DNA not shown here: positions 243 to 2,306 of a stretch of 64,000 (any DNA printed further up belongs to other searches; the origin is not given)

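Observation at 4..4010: Tandem array of three large paralogous Cys-rich zinc-ribbon repeat proteins of unknown function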

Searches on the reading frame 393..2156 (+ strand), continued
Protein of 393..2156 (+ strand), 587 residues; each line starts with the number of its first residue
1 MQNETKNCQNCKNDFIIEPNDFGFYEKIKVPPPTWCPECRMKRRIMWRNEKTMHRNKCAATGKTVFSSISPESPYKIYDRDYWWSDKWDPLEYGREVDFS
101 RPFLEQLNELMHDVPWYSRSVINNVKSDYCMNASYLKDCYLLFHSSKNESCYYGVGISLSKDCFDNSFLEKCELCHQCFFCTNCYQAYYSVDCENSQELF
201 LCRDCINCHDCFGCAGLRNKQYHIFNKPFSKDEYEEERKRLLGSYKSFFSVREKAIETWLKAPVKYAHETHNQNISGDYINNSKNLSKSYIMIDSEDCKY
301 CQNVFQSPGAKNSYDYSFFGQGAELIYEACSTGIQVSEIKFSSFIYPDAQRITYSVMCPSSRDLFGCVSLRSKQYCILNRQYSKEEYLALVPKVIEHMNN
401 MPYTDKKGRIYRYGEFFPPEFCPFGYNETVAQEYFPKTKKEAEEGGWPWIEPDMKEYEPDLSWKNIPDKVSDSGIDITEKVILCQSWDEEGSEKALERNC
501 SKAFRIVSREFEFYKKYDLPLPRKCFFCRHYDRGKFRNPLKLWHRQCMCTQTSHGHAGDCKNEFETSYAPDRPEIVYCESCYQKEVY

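Call 43: fold_search(model_id=the predicted structure, library=pdb)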
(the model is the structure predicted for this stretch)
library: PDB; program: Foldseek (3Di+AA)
matches with E <= 10: 2; with E <= 0.001: 0
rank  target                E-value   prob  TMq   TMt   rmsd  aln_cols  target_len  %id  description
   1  3c8v_A                5.4e+00  0.01  0.07  0.08  23.1       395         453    9  Crystal structure of putative acetyltransferase (YP_390128.1) from Desulfovibrio desulfuricans G20 at 2.28 A resolutio (released 2008-02-26)
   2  3du5_A                8.2e+00  0.01  0.04  0.04  20.6       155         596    9  Structure of the catalytic subunit of telomerase, TERT (released 2008-08-26)

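Call 47: search_protein_families(library=padloc, proteins=[window:393-2156:+, L006:8453-9964:+], max_evalue=0.01)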
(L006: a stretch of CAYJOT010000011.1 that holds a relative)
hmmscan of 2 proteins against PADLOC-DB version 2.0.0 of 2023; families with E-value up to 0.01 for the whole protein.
window:393-2156:+ (587 aa): 0 families

L006:8453-9964:+ (503 aa): 4 families
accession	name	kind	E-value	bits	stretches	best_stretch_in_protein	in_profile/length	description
PDLC04140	mad8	-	2.8e-12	44.8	1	56-399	26-288/314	mads_8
PDLC04105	HerA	-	0.00012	18.8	0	57-97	166-207/576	-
PDLC04103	HerA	-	0.0018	14.7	0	315-354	462-501/579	-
PDLC04100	HerA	-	0.0066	13.2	0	324-369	470-511/580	-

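Call 48: search_protein_families(library=phrogs, proteins=[window:393-2156:+, L006:8453-9964:+], max_evalue=0.01)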
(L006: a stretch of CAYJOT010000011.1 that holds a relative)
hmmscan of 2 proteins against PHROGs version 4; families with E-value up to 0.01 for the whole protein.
window:393-2156:+ (587 aa): 1 family
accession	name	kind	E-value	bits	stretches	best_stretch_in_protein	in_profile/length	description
phrog_15341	-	unknown function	0.00052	20.5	1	128-218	37-119/276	-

L006:8453-9964:+ (503 aa): 3 families
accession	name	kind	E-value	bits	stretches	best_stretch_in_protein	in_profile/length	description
phrog_5156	-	unknown function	5.1e-55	187.9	1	32-457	387-814/824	-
phrog_7035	-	unknown function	2.2e-11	43.9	1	242-373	421-565/969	-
phrog_2666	-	head and packaging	1.8e-07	31.2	1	45-99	309-363/555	terminase large subunit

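Call 49: search_protein_families(library=ncbifam, proteins=[L006:8453-9964:+, L050:6146-7180:+], max_evalue=0.01)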
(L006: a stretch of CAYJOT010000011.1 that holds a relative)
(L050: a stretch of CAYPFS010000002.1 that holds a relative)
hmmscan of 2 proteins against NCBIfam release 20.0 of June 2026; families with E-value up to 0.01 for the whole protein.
L006:8453-9964:+ (503 aa): 10 families
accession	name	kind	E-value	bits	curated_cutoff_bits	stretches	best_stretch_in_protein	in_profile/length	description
TIGR03743.1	SXT_TraD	subfamily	5.6e-15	54.8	366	2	297-377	478-563/636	conjugative transfer system coupling protein TraD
TIGR03754.1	conj_TOL_TraD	equivalog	1.2e-11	43.9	647.55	2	49-97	172-220/643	type IV conjugative transfer system coupling protein TraD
NF045973.1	conju_CD1115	equivalog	3.9e-11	42.5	250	1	53-369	20-360/442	VirD4-like conjugal transfer protein, CD1115 family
NF053655.1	CedD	equivalog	1.6e-06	27.1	600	1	47-105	211-269/527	DNA-translocating ATPase CedD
NF010447.0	PRK13873.1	equivalog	1.9e-05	22.8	1020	1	59-215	443-598/815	conjugal transfer protein TrbE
TIGR03420.1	DnaA_homol_Hda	equivalog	0.0033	17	194.8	1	20-80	5-61/226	DnaA regulatory inactivator Hda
NF045998.1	cleave_ABC_plasm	equivalog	0.0047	15.2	500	1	37-80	473-516/673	Mbov_0121 family peptidase domain-containing ABC transporter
NF010404.0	PRK13830.1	subfamily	0.0067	14.2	810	1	57-253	456-650/818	conjugal transfer protein TrbE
TIGR03597.1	GTPase_YqeH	equivalog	0.0082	15.3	297.4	0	50-80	148-178/361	ribosome biogenesis GTPase YqeH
NF045971.1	conju_CD1110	equivalog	0.0092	14.3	325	0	304-362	625-689/752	VirB4-like conjugal transfer ATPase, CD1110 family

L050:6146-7180:+ (344 aa): 25 families
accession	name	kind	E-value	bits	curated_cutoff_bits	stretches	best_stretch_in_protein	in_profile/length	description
NF041931.2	MzaA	equivalog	3.1e-15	56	800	1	6-70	642-705/726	MZA anti-phage system associated sigma-70 family RNA polymerase sigma factor MzaA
NF005643.0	PRK07406.1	equivalog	7.8e-15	54.8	500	1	7-71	325-388/397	RNA polymerase sigma factor RpoD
NF004208.0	PRK05658.1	equivalog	1e-14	54.5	555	1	5-68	556-618/631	RNA polymerase sigma factor RpoD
TIGR02393.1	RpoD_Cterm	equivalog_domain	7.6e-14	51.9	354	1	6-70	165-228/238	RNA polymerase sigma factor RpoD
NF006666.0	PRK09210.1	equivalog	1.3e-13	51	572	1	7-68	298-358/370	RNA polymerase sigma factor RpoD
TIGR02394.1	rpoS_proteo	equivalog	6e-13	48.9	378.7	1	5-69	210-273/285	RNA polymerase sigma factor RpoS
NF005785.0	PRK07598.1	equivalog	2.1e-12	46.6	554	1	8-77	341-409/415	RNA polymerase sigma factor SigC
NF004561.0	PRK05901.1-3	equivalog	2.9e-12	46.5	582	1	8-68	466-525/537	RNA polymerase sigma factor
NF004562.0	PRK05901.1-4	equivalog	2.9e-12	45.9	779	1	7-68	482-542/571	RNA polymerase sigma factor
NF004207.0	PRK05657.1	equivalog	3.2e-12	46.5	394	1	7-69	255-316/329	RNA polymerase sigma factor RpoS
NF005920.0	PRK07921.1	subfamily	7e-12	45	464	1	9-70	258-318/328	RNA polymerase sigma factor SigB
TIGR02997.1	Sig70-cyanoRpoD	subfamily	2.3e-11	43.5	384.5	1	8-67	240-298/298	RNA polymerase sigma factor, RpoD/SigA family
NF005642.0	PRK07405.1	subfamily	8.7e-11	41.6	524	1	10-71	250-310/318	RNA polymerase sigma factor SigD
NF004560.0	PRK05901.1-1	equivalog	1e-10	41.4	711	1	8-68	445-504/516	RNA polymerase sigma factor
NF004615.0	PRK05949.1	subfamily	1.7e-09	37.1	530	1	7-70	256-318/327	RNA polymerase sigma factor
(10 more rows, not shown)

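Call 56: find_related_loci(query=L006:8453-9964:+, collection=metagenome_contigs, flank=10000)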
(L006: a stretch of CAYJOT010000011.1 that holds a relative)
Query L006:8453-9964:+ (503 aa) in metagenome_contigs; peptide patterns used: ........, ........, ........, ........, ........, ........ (x = any residue, [..] = any of these).
311 stretches matched a pattern; 231 encode a relative of the query (tblastn E <= 1e-3); the best 80 are kept; 80 distinct loci.
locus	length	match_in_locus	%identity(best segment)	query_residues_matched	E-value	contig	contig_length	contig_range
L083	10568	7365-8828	90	1-503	0e+0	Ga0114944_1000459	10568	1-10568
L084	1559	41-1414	86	1-458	0e+0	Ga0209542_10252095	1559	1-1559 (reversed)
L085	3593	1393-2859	80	1-503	0e+0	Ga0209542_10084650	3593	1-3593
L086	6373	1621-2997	85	1-459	0e+0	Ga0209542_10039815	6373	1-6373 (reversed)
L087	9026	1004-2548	77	1-503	0e+0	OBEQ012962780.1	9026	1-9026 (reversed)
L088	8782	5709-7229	77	1-503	0e+0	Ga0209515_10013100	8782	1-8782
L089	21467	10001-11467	80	1-503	0e+0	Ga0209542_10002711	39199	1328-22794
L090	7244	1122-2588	80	1-503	0e+0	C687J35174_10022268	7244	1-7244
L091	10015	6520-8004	78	1-503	0e+0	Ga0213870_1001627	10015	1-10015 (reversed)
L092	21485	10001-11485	78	1-503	0e+0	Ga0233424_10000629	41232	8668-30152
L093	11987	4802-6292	78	1-503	0e+0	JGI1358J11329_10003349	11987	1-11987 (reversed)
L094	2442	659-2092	76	1-503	0e+0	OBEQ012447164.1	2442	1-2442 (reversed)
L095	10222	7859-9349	78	1-503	0e+0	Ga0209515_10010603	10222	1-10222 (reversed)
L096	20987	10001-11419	81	1-474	0e+0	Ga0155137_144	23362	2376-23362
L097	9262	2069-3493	79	1-475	0e+0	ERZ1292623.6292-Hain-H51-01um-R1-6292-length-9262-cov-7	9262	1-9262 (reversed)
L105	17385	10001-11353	75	1-451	0e+0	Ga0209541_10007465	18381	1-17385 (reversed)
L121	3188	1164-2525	74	3-456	0e+0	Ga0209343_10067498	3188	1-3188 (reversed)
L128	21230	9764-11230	69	1-503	0e+0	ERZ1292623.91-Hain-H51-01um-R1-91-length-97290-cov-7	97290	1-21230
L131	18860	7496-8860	74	1-455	0e+0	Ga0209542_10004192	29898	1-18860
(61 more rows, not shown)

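Call 60: search_protein_families(library=pfam, proteins=[L128:7649-8986:+, L121:594-1142:+, L105:15268-15561:+, L131:11349-11597:+, L090:4469-5044:+], max_evalue=0.01)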
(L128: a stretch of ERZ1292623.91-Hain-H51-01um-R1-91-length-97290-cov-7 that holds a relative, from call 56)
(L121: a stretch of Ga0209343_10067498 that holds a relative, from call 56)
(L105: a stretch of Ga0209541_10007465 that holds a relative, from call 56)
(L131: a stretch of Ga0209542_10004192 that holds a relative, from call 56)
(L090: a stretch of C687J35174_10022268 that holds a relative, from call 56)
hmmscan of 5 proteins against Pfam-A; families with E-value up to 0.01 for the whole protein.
L128:7649-8986:+ (445 aa): 0 families

L121:594-1142:+ (182 aa): 0 families

L105:15268-15561:+ (97 aa): 2 families
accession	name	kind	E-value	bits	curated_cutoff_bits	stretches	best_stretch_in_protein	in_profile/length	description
PF05015.19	HigB-like_toxin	-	0.00044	21.1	27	1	20-81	19-86/91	RelE-like toxin of type II toxin-antitoxin system HigB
PF05016.21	ParE_toxin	-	0.0006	20.8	23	1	15-91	7-89/89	ParE toxin of type II toxin-antitoxin system, parDE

L131:11349-11597:+ (82 aa): 1 family
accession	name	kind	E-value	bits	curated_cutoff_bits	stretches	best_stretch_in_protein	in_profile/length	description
PF21748.3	UPF0150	-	8.4e-06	26.1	27.3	1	16-53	10-49/64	UPF0150-like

L090:4469-5044:+ (191 aa): 2 families
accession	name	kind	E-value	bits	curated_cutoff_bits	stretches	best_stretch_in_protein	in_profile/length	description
PF20803.2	PaaX_M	-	5.1e-14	52.6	24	1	120-186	10-76/83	PaaX protein central Cas2-like domain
PF09827.14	CRISPR_Cas2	-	2.5e-05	24.8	23.8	1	119-156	3-37/74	CRISPR associated protein Cas2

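Call 65: find_related_loci(query=A1, collection=viral_contigs, flank=10000)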
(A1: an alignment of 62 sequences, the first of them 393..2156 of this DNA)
Query A1 (587 aa) in viral_contigs; peptide patterns used: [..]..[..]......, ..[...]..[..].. (x = any residue, [..] = any of these).
42 stretches matched a pattern, but none encodes a relative of the query by tblastn (E <= 1e-3).

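Call 66: find_encoding_contigs(protein=P0045, flank=10000, max_places=2)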
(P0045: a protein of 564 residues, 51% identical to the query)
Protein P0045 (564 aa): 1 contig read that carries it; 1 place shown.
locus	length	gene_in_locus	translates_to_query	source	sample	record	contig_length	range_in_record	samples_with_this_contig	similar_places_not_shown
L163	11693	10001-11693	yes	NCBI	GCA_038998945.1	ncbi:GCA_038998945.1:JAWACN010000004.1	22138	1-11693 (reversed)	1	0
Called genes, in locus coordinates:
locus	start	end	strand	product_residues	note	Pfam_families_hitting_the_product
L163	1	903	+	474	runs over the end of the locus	-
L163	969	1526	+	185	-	-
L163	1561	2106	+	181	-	PF01066:CDP-OH_P_transf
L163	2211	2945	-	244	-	PF01471:PG_binding_1 (weak), PF10342:Kre9_KNH (faint)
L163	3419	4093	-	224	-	PF02811:PHP, PF13263:PHP_C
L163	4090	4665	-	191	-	PF01871:AMMECR1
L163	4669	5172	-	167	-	PF00149:Metallophos, PF12850:Metallophos_2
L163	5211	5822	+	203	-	PF00730:HhH-GPD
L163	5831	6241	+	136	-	-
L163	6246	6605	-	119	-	PF01725:Ham1p_like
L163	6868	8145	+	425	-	-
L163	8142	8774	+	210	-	PF14464:Prok-JAB (weak)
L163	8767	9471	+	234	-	PF00899:ThiF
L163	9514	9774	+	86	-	-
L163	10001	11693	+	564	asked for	?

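Call 71: search_dna_similar(query=window:393-2156:+, collection=phages, mode=protein, max_evalue=0.001, max_rows=10)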
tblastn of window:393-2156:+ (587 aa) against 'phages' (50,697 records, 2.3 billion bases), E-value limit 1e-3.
No match.

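Call 72: search_dna_similar(query=window:393-2156:+, collection=plasmids, mode=protein, max_evalue=0.001, max_rows=10)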
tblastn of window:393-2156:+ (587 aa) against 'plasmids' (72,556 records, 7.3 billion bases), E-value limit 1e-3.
No match.

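Call 76: fold_search(model_id=the predicted structure, library=viral)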
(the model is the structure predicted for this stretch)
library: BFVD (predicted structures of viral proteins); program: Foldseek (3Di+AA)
matches with E <= 10: 62; with E <= 0.001: 0
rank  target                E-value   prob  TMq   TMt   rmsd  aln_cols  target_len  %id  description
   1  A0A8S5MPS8            4.9e-03  1.00  0.08  0.25   5.7        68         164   26  Putative zinc-ribbon domain protein [Siphoviridae sp. ctsIQ24]
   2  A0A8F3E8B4            7.2e-02  0.87  0.06  0.11  13.1        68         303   26  HNH endonuclease [Microbacterium phage Honk]
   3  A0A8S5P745            2.5e-01  1.00  0.07  0.52   0.6        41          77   34  Putative zinc-ribbon domain protein [Siphoviridae sp. ctsUY14]
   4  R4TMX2                2.9e-01  0.30  0.09  0.19  12.3       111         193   23  C2H2-type domain-containing protein [Halogranum tailed virus 1]
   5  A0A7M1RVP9            5.7e-01  0.38  0.07  0.20   8.8        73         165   19  HNH nuclease domain-containing protein [uncultured phage cr118_1]
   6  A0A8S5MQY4            8.6e-01  0.38  0.06  0.28   9.3        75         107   16  Putative cytoplasmic protein [Caudovirales sp. ctqI92]
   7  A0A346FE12            1.3e+00  0.30  0.07  0.15   6.2        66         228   20  (no name in the UniProt tables at hand)
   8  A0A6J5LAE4            1.6e+00  0.09  0.08  0.15  13.2       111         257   16  Uncharacterized protein [uncultured Caudovirales phage]
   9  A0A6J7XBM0            1.8e+00  0.06  0.06  0.11  14.6        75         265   21  C2H2-type domain-containing protein [uncultured Caudovirales phage]
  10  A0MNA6                1.9e+00  0.21  0.06  0.39   8.4        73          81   19  (no name in the UniProt tables at hand)
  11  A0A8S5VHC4            2.1e+00  0.94  0.07  0.32   0.6        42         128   31  Putative zinc-ribbon domain protein [Siphoviridae sp. ctNxi14]
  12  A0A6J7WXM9            2.1e+00  0.20  0.06  0.10   7.6        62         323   16  HNH nuclease domain-containing protein [uncultured Caudovirales phage]
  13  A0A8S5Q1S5            2.2e+00  0.16  0.06  0.11   8.1        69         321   19  Transcriptional repressor CTCF/DNA Complex factor zinc finger protein-DNA [Siphoviridae sp. ctLqe90]
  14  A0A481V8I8            2.6e+00  0.08  0.06  0.12  15.3       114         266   15  Zinc-finger domain protein [Halobacterium phage ChaoS9]
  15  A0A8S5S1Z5            2.7e+00  0.84  0.06  0.39   0.7        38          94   24  Alanyl-tRNA synthetase [Siphoviridae sp. ctCIv11]
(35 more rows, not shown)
